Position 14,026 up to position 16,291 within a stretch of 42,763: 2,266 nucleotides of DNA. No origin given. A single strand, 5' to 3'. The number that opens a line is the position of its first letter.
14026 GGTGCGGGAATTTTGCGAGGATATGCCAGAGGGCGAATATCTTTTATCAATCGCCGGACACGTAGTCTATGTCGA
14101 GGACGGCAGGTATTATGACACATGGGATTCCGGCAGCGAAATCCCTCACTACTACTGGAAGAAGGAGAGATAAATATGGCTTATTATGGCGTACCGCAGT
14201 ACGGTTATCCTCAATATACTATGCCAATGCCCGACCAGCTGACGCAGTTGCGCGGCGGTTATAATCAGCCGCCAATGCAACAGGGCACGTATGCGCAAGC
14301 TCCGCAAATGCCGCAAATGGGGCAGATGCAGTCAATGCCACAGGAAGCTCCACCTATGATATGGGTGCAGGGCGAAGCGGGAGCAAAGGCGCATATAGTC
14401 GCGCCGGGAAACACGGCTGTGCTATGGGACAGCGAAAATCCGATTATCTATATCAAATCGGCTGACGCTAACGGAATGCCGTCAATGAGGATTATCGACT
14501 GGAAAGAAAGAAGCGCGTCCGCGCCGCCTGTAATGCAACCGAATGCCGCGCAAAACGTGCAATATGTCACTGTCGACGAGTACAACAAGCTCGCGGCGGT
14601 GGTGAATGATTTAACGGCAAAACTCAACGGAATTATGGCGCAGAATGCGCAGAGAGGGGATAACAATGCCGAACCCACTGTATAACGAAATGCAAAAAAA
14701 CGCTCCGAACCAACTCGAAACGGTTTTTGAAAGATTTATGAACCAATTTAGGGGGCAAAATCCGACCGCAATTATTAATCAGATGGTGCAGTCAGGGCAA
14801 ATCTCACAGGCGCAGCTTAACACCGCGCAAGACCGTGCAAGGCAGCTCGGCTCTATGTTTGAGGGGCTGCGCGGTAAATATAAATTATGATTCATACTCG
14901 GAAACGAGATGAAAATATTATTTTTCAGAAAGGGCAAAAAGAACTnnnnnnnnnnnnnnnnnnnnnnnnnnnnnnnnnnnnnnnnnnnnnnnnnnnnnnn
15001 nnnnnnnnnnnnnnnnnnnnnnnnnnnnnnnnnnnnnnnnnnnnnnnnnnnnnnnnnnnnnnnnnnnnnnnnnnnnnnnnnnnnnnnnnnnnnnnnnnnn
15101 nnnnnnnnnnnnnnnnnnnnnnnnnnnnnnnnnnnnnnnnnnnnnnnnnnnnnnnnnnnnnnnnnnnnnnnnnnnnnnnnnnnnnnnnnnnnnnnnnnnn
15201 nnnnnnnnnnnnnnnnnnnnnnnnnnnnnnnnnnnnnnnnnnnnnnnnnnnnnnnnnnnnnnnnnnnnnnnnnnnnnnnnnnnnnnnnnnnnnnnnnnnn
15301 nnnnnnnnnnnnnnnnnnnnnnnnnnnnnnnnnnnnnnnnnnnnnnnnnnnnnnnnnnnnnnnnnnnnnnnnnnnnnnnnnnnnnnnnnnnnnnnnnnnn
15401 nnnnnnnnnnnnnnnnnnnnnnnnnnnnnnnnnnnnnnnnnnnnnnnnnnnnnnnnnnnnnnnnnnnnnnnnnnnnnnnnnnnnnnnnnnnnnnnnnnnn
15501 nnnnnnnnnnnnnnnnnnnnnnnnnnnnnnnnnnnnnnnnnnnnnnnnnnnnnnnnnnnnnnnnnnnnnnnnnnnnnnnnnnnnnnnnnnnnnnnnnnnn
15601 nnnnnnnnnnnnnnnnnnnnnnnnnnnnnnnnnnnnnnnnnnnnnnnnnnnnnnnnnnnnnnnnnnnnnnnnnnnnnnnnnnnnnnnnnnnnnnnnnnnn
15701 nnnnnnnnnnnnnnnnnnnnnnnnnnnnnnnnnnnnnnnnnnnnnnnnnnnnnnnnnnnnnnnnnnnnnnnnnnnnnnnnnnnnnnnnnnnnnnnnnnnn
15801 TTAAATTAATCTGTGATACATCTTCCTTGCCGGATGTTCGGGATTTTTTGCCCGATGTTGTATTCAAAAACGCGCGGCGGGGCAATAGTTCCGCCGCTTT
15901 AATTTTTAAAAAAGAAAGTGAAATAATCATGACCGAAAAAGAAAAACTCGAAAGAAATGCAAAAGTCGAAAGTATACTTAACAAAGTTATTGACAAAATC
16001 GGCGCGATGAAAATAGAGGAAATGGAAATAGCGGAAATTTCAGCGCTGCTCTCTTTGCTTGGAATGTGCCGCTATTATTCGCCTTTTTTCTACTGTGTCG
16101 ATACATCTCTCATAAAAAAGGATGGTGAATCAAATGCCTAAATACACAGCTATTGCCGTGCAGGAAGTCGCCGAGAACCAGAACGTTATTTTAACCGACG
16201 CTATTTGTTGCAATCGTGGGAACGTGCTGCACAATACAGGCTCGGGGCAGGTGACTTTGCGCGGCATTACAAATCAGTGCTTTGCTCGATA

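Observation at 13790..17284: Eight-gene, two-operon cargo block next to attP encoding thiol-enzyme-like, Gln-rich, Cys/Gly-rich and C1q/BclA-like proteins: candidate undescribed envelope or spore-surface module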

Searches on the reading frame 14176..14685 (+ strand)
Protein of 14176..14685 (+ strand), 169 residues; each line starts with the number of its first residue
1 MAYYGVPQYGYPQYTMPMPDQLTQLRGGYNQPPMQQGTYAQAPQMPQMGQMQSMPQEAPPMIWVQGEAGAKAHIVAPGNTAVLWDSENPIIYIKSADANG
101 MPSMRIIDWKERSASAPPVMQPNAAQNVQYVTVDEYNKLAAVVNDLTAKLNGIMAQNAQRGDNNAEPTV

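Call 5: search_protein_families(library=pfam, max_evalue=1, proteins=[window:14176-14685:+])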
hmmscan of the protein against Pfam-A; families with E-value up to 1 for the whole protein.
window:14176-14685:+ (169 aa): 0 families

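Call 6: search_protein_families(library=phrogs, max_evalue=1, proteins=[window:14176-14685:+])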
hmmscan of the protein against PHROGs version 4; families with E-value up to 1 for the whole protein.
window:14176-14685:+ (169 aa): 3 families
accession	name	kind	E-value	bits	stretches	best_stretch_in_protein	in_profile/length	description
phrog_21718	-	unknown function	3.6e-25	89.8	1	30-164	22-158/159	-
phrog_14115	-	unknown function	0.046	14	1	81-150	35-105/267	-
phrog_1378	-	unknown function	0.29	12.4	1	130-165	43-78/82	-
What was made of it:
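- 14176..14685 (+): g2: Gln/Pro/Met/Tyr-rich N-terminus, conserved beta-looking core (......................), C-terminal helix (169 aa). phrog_21718, E=4e-25 (call 6).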

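Call 28: search_protein_families(library=ncbifam, max_evalue=1, proteins=[window:14176-14685:+])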
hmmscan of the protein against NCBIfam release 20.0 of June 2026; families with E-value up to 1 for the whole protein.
window:14176-14685:+ (169 aa): 0 families

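Call 29: search_protein_families(library=padloc, max_evalue=1, proteins=[window:14176-14685:+])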
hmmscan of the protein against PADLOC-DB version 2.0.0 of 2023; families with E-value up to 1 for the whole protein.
window:14176-14685:+ (169 aa): 0 families

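Call 59: search_solved_structures(query=A4, max_evalue=10, show_alignments=2)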
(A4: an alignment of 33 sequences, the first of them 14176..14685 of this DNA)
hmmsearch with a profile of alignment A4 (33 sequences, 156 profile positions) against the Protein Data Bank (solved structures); distinct sequences matched with E-value up to 10: 9.
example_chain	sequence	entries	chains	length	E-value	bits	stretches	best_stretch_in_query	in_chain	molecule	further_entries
6qgl_A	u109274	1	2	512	0.018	18.1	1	106-140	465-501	VP5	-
6j7v_A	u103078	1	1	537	0.02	18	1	106-140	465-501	VP5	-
6qgi_A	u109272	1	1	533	0.31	14.1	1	106-140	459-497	VP5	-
6k7o_A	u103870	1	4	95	0.58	13.2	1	44-75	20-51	Leukocyte immunoglobulin-like receptor subfamily B member 4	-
2ba2_A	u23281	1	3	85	0.66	13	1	107-144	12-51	Hypothetical UPF0134 protein MPN010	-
3p2t_A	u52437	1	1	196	1.6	11.8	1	44-75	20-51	Leukocyte immunoglobulin-like receptor subfamily B member 4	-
8jp4_A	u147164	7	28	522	1.6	11.8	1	83-139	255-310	Protein ERGIC-53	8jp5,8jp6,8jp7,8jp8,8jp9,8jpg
9had_C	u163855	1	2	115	3.2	10.8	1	108-144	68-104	DerF21_binder10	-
2f33_A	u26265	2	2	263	7.7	9.6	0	109-140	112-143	Calbindin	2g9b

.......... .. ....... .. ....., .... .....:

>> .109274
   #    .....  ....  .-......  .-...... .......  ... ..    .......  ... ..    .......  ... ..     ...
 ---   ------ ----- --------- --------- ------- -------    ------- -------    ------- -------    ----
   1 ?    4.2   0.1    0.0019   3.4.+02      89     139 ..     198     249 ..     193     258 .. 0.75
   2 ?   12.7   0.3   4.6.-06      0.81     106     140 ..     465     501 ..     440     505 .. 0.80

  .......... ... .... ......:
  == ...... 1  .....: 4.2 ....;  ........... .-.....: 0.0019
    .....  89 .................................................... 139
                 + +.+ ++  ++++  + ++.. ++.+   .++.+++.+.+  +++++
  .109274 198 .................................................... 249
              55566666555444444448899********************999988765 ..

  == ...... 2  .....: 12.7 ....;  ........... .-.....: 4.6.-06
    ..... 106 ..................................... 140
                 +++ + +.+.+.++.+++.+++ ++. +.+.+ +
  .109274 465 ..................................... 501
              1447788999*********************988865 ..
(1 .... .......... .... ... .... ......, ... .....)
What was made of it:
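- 14176..14685 (+): There is no PDB relative (call 59).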

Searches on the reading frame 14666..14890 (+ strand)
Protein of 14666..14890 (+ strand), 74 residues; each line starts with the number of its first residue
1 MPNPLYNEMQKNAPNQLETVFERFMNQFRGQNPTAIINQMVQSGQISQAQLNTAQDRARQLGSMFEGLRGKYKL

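Call 5: search_protein_families(library=pfam, max_evalue=1, proteins=[window:14666-14890:+])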
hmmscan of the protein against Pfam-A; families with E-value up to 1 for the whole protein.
window:14666-14890:+ (74 aa): 1 family
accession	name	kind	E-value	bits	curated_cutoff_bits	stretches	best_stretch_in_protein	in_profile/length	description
PF19911.4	DUF6384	-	0.047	13.2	25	1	7-74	131-200/308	Family of unknown function (DUF6384)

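Call 6: search_protein_families(library=phrogs, max_evalue=1, proteins=[window:14666-14890:+])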
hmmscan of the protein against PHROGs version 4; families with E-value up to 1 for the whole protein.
window:14666-14890:+ (74 aa): 1 family
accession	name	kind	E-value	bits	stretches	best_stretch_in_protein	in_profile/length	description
phrog_22984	-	unknown function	2.1e-20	74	1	1-71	1-71/74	-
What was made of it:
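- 14666..14890 (+): g3: 74-aa Gln-rich helical protein. phrog_22984, E=2e-20 (call 6).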

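Call 28: search_protein_families(library=ncbifam, max_evalue=1, proteins=[window:14666-14890:+])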
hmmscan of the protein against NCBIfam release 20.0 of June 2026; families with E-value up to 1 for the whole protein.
window:14666-14890:+ (74 aa): 2 families
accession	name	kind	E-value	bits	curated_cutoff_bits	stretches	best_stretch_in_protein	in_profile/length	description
NF053729.1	c-di-GMP_motif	domain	0.088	12.6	38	1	40-62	6-28/53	cyclic di-GMP-binding domain-containing protein, MshE-related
NF033780.1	exosort_XrtU_C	equivalog_domain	0.094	12.5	40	1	12-72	108-166/173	exosortase U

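Call 29: search_protein_families(library=padloc, max_evalue=1, proteins=[window:14666-14890:+])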
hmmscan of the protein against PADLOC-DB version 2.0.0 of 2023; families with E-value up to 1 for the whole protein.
window:14666-14890:+ (74 aa): 0 families

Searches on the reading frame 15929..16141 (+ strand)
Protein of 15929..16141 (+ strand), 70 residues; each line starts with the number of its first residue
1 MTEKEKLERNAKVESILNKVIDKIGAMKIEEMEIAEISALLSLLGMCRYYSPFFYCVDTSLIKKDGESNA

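Call 5: search_protein_families(library=pfam, max_evalue=1, proteins=[window:15935-16141:+])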
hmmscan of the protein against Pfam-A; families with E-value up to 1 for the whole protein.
window:15935-16141:+ (68 aa): 1 family
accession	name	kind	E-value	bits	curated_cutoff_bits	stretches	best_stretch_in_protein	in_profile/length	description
PF03726.19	PNPase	-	0.091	13.7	24.6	1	2-40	21-59/81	Polyribonucleotide nucleotidyltransferase, RNA binding domain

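Call 6: search_protein_families(library=phrogs, max_evalue=1, proteins=[window:15935-16141:+])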
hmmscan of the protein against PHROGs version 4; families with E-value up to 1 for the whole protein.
window:15935-16141:+ (68 aa): 1 family
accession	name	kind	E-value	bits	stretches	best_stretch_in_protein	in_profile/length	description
phrog_26451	-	unknown function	0.11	13.9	1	5-34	20-49/85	-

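Call 28: search_protein_families(library=ncbifam, max_evalue=1, proteins=[window:15929-16141:+])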
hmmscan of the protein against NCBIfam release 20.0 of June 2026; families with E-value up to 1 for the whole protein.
window:15929-16141:+ (70 aa): 1 family
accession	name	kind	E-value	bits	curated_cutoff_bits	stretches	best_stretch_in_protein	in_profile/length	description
NF040954.1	Arch_KDGaldase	equivalog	0.046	13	390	1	3-56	51-104/288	bifunctional 2-dehydro-3-deoxy-phosphogluconate/2-dehydro-3-deoxy-6-phosphogalactonate aldolase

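Call 29: search_protein_families(library=padloc, max_evalue=1, proteins=[window:15929-16141:+])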
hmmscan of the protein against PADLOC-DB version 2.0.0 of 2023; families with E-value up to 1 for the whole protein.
window:15929-16141:+ (70 aa): 0 families

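Call 79: search_protein_families(library=pfam, max_evalue=1, proteins=[window:15929-16141:+])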
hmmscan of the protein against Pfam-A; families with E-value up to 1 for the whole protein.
window:15929-16141:+ (70 aa): 1 family
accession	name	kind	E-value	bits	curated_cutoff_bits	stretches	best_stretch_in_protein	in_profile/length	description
PF03726.19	PNPase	-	0.03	15.2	24.6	1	2-42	19-59/81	Polyribonucleotide nucleotidyltransferase, RNA binding domain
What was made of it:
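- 15929..16141 (+): g5: 70-aa ORF on a 174-nt insertion; variable, not a conserved member. It has no family hit (calls 5, 6, 79).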
